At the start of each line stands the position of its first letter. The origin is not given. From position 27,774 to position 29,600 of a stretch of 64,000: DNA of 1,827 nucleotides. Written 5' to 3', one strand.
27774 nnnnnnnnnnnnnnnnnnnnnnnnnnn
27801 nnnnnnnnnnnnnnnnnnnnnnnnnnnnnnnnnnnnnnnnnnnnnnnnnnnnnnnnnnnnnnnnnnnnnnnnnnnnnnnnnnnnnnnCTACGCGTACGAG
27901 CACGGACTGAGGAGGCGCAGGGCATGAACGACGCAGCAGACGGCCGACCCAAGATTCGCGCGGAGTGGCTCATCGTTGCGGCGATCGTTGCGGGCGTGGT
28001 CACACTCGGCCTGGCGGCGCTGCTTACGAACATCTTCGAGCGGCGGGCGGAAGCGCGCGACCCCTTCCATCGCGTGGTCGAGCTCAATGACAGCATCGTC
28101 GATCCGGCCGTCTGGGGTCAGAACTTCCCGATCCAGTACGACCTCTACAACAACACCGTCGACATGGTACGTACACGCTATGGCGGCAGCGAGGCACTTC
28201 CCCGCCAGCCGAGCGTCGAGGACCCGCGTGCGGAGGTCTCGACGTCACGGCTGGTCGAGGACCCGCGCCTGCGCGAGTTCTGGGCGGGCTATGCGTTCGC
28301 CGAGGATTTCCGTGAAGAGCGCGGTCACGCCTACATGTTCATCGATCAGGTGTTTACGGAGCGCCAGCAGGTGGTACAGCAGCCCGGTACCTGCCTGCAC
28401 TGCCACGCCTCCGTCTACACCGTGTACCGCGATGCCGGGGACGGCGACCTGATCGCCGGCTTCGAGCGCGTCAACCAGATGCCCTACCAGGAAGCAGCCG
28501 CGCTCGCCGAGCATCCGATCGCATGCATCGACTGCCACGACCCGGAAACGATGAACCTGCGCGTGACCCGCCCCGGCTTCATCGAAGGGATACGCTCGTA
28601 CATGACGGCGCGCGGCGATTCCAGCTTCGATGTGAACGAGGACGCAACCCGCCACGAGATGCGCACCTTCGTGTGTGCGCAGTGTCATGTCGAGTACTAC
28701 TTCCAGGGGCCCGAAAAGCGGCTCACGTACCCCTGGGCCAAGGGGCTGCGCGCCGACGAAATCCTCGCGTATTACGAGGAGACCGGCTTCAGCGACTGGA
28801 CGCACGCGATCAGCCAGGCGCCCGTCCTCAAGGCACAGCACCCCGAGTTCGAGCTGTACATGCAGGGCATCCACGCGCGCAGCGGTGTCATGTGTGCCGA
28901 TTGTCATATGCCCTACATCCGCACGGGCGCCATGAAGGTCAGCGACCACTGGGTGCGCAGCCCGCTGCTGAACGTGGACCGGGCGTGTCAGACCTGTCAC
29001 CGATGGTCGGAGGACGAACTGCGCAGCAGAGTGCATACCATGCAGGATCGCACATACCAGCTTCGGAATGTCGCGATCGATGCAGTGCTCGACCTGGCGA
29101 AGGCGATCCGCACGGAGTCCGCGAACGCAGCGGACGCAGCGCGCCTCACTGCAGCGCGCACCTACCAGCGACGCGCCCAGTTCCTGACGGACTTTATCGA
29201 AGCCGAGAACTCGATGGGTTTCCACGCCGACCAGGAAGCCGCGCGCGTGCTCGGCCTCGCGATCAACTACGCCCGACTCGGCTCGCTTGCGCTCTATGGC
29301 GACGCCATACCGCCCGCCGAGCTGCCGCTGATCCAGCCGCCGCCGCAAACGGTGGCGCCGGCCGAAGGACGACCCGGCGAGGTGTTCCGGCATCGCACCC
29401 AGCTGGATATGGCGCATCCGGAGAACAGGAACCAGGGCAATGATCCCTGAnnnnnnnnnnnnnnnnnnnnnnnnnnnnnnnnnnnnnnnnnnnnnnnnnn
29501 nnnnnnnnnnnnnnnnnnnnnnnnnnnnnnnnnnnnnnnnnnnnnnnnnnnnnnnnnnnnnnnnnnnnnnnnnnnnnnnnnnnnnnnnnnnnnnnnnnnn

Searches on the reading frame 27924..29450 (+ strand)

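Call 79: search_protein_families(library=ncbifam, proteins=[window:27924-29450:+], max_evalue=0.00001)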
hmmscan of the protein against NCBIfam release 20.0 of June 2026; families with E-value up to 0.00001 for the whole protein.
window:27924-29450:+ (508 aa): 2 families
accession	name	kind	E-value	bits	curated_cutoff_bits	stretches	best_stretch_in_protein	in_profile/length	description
NF008339.0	PRK11125.1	equivalog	1.3e-81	274.7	595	1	63-450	51-416/487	ammonia-forming cytochrome c nitrite reductase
TIGR03152.1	cyto_c552_HCOOH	exception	3.4e-63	214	692.5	1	107-449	29-373/441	ammonia-forming nitrite reductase cytochrome c552 subunit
